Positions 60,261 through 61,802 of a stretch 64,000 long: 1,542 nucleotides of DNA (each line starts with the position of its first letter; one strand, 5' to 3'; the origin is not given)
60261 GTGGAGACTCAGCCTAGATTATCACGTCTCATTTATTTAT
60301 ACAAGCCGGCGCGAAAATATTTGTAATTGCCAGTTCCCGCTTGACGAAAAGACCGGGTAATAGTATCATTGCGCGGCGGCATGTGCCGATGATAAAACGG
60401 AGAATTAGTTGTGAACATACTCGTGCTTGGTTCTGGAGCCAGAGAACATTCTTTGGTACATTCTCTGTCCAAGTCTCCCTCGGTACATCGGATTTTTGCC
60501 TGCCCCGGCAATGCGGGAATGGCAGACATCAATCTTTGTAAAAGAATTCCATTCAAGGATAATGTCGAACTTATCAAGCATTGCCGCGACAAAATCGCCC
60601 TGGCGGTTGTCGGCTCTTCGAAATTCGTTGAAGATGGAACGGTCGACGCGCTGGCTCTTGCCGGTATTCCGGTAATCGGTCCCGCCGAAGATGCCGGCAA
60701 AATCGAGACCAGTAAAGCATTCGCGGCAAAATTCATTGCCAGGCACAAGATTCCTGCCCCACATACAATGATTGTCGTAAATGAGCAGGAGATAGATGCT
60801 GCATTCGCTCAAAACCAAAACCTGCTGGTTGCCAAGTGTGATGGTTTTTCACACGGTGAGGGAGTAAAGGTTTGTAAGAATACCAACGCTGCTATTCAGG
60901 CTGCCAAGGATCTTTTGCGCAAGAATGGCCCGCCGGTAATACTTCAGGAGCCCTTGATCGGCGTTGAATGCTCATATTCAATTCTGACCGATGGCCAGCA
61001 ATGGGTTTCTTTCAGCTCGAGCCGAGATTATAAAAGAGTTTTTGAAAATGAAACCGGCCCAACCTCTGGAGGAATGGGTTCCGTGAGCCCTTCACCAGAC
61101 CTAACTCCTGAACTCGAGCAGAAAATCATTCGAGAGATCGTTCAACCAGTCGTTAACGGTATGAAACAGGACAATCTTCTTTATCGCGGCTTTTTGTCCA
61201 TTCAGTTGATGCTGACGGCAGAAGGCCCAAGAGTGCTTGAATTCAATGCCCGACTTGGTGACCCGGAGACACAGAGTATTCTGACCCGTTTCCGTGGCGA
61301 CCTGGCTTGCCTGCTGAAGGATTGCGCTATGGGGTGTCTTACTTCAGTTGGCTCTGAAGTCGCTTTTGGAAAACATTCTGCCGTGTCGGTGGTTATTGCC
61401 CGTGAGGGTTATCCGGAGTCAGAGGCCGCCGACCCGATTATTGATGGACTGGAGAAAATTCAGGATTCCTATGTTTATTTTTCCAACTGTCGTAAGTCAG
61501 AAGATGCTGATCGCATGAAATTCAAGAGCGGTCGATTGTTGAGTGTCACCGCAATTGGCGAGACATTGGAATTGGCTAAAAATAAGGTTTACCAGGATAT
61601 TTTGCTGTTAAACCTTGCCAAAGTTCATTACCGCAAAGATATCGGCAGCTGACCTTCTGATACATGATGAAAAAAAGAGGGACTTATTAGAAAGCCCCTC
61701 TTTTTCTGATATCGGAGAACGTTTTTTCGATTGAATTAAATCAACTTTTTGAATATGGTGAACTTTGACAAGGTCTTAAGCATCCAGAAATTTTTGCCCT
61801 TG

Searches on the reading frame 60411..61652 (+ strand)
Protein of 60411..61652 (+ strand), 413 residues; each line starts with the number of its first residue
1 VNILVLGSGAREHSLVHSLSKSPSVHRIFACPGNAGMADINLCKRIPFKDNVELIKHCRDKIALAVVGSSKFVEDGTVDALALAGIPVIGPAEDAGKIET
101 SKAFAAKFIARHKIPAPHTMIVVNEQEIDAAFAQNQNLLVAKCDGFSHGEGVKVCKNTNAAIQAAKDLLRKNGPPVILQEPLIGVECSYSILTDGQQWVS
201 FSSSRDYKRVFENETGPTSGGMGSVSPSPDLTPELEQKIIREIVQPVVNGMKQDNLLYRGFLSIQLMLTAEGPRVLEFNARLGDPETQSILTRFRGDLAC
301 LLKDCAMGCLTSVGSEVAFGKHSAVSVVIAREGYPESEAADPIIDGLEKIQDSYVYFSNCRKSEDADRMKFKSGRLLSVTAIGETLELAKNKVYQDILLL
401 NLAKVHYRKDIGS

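Call 4: search_protein_families(library=pfam, proteins=[window:60411-61652:+], max_evalue=0.01)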
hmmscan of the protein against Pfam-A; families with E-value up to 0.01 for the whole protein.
window:60411-61652:+ (413 aa): 4 families
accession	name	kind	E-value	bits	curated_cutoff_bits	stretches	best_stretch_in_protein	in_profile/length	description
PF01071.24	GARS_A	-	2.3e-50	171.6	27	1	100-287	1-194/194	Phosphoribosylglycinamide synthetase, ATP-grasp (A) domain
PF02844.21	GARS_N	-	7.7e-25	88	29.5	1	1-99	1-100/100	Phosphoribosylglycinamide synthetase, N domain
PF02843.22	GARS_C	-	5.5e-17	62.3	34.8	1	324-412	1-90/92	Phosphoribosylglycinamide synthetase, C domain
PF02655.19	ATP-grasp_3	-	1.7e-07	31.9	23.2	1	101-282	3-157/160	ATP-grasp domain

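Call 74: find_encoding_contigs(protein=window:60411-61652:+, flank=10000, max_places=3)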
Protein window:60411-61652:+ (413 aa): 1 contig read that carries it; 1 place shown.
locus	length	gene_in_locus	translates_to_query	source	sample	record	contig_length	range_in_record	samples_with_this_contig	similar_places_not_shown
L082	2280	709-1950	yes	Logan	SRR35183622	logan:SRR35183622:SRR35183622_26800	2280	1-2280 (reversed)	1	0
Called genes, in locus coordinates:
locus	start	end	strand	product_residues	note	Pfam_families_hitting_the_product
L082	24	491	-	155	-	PF01627:Hpt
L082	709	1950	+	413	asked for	PF02844:GARS_N, PF01071:GARS_A, PF02655:ATP-grasp_3 (weak), PF02843:GARS_C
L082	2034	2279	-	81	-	?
